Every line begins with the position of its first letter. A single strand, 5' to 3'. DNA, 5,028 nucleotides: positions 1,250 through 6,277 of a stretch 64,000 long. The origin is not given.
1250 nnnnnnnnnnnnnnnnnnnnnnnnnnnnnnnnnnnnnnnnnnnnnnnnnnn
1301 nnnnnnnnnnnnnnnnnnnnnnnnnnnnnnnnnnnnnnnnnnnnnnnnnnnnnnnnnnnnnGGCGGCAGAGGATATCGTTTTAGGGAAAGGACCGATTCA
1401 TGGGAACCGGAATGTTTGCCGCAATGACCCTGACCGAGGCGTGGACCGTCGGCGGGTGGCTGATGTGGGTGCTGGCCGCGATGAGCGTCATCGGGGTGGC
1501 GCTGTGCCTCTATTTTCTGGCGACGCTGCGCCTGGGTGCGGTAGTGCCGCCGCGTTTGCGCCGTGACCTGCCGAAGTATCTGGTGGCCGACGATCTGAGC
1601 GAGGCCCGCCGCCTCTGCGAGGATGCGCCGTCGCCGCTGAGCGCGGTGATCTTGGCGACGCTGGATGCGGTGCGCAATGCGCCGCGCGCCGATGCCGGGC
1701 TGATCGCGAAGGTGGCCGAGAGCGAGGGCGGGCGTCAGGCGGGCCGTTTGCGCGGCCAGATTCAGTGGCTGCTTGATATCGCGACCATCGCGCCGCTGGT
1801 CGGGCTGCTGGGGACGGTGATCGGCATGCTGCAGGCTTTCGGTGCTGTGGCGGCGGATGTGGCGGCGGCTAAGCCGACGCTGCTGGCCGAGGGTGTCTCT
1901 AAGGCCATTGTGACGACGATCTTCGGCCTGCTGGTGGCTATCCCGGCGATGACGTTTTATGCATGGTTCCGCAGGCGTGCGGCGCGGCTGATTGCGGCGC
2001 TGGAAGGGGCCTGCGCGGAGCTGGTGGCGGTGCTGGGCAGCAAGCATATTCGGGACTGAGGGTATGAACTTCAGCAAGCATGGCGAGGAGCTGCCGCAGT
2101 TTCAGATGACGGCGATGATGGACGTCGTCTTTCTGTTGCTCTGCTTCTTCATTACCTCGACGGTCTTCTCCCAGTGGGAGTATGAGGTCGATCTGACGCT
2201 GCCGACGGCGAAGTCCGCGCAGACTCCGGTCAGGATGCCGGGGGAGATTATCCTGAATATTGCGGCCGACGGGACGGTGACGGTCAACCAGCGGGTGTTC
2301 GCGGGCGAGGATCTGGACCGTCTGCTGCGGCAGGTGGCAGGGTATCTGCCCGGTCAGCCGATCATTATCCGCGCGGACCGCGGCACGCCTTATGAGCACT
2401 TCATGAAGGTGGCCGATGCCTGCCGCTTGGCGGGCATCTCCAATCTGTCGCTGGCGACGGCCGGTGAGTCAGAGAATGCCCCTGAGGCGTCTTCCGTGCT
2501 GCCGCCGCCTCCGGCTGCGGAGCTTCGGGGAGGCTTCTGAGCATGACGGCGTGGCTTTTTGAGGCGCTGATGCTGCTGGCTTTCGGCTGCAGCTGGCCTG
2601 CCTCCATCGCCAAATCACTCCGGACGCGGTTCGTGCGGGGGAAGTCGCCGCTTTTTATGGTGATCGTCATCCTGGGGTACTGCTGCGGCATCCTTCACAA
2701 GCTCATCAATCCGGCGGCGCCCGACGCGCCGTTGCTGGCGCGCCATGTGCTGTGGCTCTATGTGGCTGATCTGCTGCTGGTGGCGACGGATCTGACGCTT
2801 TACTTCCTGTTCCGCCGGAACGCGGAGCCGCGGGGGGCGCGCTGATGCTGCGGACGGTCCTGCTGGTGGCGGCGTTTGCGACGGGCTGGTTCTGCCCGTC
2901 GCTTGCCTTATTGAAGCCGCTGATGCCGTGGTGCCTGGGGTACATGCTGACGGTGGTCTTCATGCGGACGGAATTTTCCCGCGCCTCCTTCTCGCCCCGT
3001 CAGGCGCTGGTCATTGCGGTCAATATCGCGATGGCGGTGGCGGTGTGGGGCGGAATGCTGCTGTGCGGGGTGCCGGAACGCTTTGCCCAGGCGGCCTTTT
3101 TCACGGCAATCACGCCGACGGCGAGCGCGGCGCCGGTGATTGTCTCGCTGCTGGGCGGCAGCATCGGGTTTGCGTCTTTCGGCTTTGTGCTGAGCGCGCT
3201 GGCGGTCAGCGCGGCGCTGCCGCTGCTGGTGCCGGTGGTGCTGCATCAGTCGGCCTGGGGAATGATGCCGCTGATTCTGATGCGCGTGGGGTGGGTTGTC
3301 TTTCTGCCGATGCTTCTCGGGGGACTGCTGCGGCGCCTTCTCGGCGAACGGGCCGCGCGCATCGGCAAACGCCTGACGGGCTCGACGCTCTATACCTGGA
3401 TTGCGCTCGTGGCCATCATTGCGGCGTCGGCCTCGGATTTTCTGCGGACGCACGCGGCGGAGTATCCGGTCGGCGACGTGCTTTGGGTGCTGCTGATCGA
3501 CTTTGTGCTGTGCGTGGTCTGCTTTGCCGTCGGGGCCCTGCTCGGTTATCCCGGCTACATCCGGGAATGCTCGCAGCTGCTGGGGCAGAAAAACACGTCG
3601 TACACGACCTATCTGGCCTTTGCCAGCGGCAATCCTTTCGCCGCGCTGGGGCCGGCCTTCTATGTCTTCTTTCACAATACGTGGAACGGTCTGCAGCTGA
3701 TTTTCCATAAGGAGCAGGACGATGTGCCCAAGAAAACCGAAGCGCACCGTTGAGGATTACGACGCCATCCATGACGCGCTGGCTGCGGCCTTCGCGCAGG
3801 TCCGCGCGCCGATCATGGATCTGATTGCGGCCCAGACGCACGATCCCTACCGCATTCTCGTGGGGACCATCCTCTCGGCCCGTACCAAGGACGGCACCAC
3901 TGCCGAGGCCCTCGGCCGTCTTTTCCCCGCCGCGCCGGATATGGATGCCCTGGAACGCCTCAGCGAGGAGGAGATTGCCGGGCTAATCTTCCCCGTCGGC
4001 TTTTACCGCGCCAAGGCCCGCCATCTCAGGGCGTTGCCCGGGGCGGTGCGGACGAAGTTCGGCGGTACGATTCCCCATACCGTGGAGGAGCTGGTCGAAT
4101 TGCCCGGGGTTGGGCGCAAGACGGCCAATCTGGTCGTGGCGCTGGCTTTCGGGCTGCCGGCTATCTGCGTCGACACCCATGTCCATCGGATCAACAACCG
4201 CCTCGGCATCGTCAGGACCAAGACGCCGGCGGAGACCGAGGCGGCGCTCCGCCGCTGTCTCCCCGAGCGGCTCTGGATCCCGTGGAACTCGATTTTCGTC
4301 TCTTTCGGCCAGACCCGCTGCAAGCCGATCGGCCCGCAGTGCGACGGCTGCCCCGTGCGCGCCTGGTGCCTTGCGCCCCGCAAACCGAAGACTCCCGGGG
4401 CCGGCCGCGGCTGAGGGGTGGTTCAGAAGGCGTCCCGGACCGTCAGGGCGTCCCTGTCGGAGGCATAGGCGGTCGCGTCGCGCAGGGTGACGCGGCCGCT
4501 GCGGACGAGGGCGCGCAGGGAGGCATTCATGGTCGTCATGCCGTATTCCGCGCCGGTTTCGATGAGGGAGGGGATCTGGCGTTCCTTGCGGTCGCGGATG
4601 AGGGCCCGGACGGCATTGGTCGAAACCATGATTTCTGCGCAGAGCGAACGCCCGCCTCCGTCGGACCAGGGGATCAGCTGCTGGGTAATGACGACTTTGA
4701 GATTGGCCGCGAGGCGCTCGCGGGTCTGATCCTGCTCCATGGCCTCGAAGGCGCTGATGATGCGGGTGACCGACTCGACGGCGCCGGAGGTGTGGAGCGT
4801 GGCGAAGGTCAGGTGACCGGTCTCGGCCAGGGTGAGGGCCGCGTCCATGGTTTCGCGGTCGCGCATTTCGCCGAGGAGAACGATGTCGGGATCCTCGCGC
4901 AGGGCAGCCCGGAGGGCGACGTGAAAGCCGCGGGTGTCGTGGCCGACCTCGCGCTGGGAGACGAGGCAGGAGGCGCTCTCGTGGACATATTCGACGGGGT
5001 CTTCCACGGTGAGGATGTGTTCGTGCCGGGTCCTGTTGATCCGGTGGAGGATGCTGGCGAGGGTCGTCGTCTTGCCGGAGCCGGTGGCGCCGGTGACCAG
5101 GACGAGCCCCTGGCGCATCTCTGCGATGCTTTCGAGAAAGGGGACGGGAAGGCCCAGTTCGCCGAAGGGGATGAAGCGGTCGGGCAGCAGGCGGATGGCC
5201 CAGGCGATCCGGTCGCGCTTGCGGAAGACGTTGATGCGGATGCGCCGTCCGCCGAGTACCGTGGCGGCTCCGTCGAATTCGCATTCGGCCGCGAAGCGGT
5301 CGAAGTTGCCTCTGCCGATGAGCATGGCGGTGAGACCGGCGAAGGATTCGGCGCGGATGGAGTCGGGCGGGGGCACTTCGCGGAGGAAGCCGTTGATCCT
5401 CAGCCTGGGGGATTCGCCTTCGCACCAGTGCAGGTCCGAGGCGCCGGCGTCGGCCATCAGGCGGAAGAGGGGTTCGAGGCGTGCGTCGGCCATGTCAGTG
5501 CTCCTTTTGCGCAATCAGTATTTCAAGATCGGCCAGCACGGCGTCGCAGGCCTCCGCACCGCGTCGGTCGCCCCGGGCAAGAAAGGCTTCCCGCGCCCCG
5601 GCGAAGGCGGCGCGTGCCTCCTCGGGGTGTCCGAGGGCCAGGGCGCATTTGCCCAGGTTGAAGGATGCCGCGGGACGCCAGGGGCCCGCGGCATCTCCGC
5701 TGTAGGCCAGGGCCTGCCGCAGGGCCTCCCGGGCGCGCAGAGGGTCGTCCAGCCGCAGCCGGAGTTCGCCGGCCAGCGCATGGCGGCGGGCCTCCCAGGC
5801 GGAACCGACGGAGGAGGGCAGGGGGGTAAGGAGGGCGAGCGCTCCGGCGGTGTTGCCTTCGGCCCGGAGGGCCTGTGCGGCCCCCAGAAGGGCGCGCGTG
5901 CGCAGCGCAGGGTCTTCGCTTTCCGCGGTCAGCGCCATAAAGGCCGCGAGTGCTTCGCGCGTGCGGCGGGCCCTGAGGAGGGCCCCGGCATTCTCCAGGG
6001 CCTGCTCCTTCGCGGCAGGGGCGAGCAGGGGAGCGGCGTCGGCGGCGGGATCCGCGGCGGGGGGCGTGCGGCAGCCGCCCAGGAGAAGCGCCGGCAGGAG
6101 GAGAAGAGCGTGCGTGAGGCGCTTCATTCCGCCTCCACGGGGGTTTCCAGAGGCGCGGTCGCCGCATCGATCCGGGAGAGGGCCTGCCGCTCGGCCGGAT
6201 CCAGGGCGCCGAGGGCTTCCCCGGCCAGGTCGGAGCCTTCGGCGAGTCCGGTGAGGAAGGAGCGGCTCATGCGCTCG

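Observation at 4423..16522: Compact 11-gene type IV pilus-like operon with giant prepilins, fused PilM/N-like protein, pilotin and PilT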

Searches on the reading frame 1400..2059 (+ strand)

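Call 7: search_protein_families(library=pfam, proteins=[window:1400-2059:+], max_evalue=0.001)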
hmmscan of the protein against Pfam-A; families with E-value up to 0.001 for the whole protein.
window:1400-2059:+ (219 aa): 1 family
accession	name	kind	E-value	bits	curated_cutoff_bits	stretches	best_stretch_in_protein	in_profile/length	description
PF01618.21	MotA_ExbB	-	6.3e-27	94.3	22.9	1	78-202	4-126/127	MotA/TolQ/ExbB proton channel family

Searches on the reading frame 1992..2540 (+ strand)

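Call 98: search_protein_families(library=pfam, proteins=[window:1992-2540:+], max_evalue=0.001)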
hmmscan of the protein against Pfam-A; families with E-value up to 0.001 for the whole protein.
window:1992-2540:+ (182 aa): 1 family
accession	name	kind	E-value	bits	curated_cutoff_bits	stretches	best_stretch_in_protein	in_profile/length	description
PF02472.21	ExbD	-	4e-26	92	25.4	1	32-157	3-126/128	Biopolymer transport protein ExbD/TolR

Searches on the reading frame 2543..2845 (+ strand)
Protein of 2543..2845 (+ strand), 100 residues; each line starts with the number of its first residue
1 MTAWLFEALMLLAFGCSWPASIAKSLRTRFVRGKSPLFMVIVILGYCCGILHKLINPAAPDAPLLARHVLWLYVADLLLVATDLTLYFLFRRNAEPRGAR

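Call 7: search_protein_families(library=pfam, proteins=[window:2543-2845:+], max_evalue=0.001)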
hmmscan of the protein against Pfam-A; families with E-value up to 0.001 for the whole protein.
window:2543-2845:+ (100 aa): 0 families

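Call 87: search_protein_families(library=pfam, proteins=[window:2543-2845:+], max_evalue=1)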
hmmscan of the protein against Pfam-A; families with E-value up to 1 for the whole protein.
window:2543-2845:+ (100 aa): 1 family
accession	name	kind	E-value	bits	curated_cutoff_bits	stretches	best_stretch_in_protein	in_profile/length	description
PF10348.14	DUF2427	-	0.048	13.9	23.8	1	3-57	18-73/105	Domain of unknown function (DUF2427)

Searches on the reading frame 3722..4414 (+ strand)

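Call 7: search_protein_families(library=pfam, proteins=[window:3722-4414:+], max_evalue=0.001)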
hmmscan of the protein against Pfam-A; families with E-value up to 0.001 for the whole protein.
window:3722-4414:+ (230 aa): 2 families
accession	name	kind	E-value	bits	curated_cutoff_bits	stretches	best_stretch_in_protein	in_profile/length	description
PF00730.31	HhH-GPD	-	4.9e-20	72.3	26.2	1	47-181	1-107/108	HhH-GPD superfamily base excision DNA repair protein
PF00633.29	HHH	-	1.4e-08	34.6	24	1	113-139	2-28/30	Helix-hairpin-helix motif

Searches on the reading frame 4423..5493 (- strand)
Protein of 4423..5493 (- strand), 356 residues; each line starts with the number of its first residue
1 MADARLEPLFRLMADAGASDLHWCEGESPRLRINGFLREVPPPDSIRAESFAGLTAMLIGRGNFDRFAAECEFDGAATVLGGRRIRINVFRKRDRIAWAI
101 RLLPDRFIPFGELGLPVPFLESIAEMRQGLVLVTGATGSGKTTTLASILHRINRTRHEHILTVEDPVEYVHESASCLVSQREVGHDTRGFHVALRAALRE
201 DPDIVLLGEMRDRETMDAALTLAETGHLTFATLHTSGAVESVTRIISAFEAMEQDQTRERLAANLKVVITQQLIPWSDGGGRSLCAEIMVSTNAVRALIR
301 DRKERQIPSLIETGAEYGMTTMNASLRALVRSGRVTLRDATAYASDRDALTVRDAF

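Call 7: search_protein_families(library=pfam, proteins=[window:4423-5493:-], max_evalue=0.001)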
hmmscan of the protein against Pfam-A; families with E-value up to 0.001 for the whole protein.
window:4423-5493:- (356 aa): 5 families
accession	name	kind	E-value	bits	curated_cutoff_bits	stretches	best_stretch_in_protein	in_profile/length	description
PF00437.27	T2SSE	-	4.6e-41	141.1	24.9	1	121-275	135-279/370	Type II/IV secretion system protein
PF13191.12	AAA_16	-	8.2e-06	26.9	32.6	1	120-177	16-73/167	AAA ATPase domain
PF25199.1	nSTAND_NTPase5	-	9.8e-06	25.9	34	1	125-170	38-83/145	Novel STAND NTPase 5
PF13401.12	AAA_22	-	6.8e-05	23.6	27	1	127-168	4-44/130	AAA domain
PF01935.23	DUF87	-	0.00066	20.3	23.2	1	131-173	26-68/220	Helicase HerA, central domain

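Call 8: search_protein_families(library=ncbifam, proteins=[window:4423-5493:-], max_evalue=0.001)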
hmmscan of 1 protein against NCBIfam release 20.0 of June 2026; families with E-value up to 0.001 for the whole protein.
window:4423-5493:- (356 aa): 17 families
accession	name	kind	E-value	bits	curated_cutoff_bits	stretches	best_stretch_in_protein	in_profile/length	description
TIGR01420.1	pilT_fam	subfamily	9.3e-118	393.4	319.1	1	6-347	2-341/343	PilT/PilU family type 4a pilus ATPase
TIGR02525.1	plasmid_TraJ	equivalog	2.7e-40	138.5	368.3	1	89-338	111-361/372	plasmid transfer ATPase TraJ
TIGR02533.1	type_II_gspE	equivalog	4.3e-38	131.2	630.25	1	119-247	234-358/486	type II secretion system ATPase GspE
TIGR02524.1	dot_icm_DotB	equivalog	7.6e-38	130.6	463.3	1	93-311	100-321/358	Dot/Icm type IV secretion system ATPase DotB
NF007755.0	PRK10436.1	equivalog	7.3e-36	123.8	617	1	18-314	101-388/465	type II secretion system protein GspE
NF041000.1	ATPase_ComGA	equivalog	4.7e-34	117.6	300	1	120-275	120-266/267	competence type IV pilus ATPase ComGA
TIGR02538.1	type_IV_pilB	equivalog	1.3e-33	116.4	675.65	1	120-247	309-431/564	type IV-A pilus assembly ATPase PilB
NF053534.1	T4PilAsmATPsTfpB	equivalog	6.2e-31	107.4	850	1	122-246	330-450/584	type IV pilus assembly ATPase TfpB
TIGR02788.1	VirB11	equivalog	3.5e-16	59.1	249.95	1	119-272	136-295/308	P-type DNA transfer ATPase VirB11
NF058587.1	archaellum_moto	equivalog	5.4e-16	58.4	550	1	131-247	278-395/527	archaellum flagellar ATPase motor FlaI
TIGR03819.1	heli_sec_ATPase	hypoth_equivalog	2.2e-14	53.4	373.15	1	120-270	171-324/340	TadA family conjugal transfer-associated ATPase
TIGR02782.1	TrbB_P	equivalog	3.1e-13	49.7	304.55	1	131-270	139-277/303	P-type conjugative transfer ATPase TrbB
NF010425.0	PRK13851.1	equivalog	5e-12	45.4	461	1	119-258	154-293/344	type IV secretion system protein VirB11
NF010469.0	PRK13894.1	subfamily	1.2e-11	44.5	508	1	130-249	151-268/320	conjugal transfer ATPase TrbB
NF053672.1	bindosome_BasE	exception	5.1e-09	35.4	1000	1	120-247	263-390/512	bindosome assembly system ATPase subunit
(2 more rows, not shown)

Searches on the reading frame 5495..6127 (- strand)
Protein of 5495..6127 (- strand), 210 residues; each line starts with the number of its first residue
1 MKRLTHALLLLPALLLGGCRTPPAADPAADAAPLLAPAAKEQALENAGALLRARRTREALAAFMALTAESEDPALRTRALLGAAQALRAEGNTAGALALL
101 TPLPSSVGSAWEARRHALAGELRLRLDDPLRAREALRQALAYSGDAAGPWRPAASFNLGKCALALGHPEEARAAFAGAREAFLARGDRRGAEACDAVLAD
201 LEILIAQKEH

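Call 5: search_protein_families(library=pfam, proteins=[window:5495-6127:-], max_evalue=0.1)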
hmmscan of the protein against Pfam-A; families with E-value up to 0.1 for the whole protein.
window:5495-6127:- (210 aa): 11 families
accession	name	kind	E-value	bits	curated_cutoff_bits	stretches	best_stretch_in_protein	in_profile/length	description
PF14559.12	TPR_19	-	1.1e-06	29.3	25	2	127-181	5-54/68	Tetratricopeptide repeat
PF13432.12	TPR_16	-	2.6e-06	28.2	32.7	2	119-181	3-60/65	Tetratricopeptide repeat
PF09976.15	TPR_21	-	7.5e-05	23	25.5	1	39-146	75-179/193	Tetratricopeptide repeat-like domain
PF13424.12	TPR_12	-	8.7e-05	23.1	30.1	1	119-182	9-75/77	Tetratricopeptide repeat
PF07719.23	TPR_2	-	9e-05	22.8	27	1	153-176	2-25/34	Tetratricopeptide repeat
PF17874.7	TPR_MalT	-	0.0002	21.2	45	1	126-207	14-93/336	MalT-like TPR region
PF13174.12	TPR_6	-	0.00085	20.3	26.3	0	154-176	2-24/33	Tetratricopeptide repeat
PF13181.12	TPR_8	-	0.002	18.6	25.7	0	155-175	4-24/34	Tetratricopeptide repeat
PF20920.2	DAXX_hist_bd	-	0.0055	17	27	1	41-80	20-60/84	Death domain-associated protein 6, histone binding domain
PF13428.12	TPR_14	-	0.011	16.8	23.5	0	153-182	2-31/44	Tetratricopeptide repeat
PF07721.20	TPR_4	-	0.059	14.5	27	1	152-175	1-24/26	Tetratricopeptide repeat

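Call 6: search_protein_families(library=ncbifam, proteins=[window:5495-6127:-], max_evalue=0.1)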
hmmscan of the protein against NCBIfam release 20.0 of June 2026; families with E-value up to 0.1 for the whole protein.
window:5495-6127:- (210 aa): 7 families
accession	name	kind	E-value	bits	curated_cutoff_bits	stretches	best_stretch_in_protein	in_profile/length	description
TIGR02795.1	tol_pal_ybgF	equivalog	1.2e-05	25.9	90.1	0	49-104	48-103/119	tol-pal system protein YbgF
TIGR02552.1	LcrH_SycD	equivalog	8e-05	22.4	104.8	1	151-179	85-113/136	SycD/LcrH family type III secretion system chaperone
TIGR03302.1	OM_YfiO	subfamily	0.0069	15.9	81.4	1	6-98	4-91/239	outer membrane protein assembly factor BamD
NF052312.1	T9SS_PorW_SprE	equivalog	0.0091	14.7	250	1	55-176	119-240/716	type IX secretion system periplasmic lipoprotein PorW/SprE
NF052415.1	T3SS_chap_SctY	equivalog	0.029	14.9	70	0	7-99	7-99/106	type III secretion apparatus assembly chaperone SctY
NF033920.0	C39_PA2778_fam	equivalog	0.042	13.2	150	1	62-180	141-252/255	PA2778 family cysteine peptidase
NF041850.1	VI_secsys_TagV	equivalog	0.06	13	300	0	7-36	6-35/166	type VI secretion system accessory protein TagV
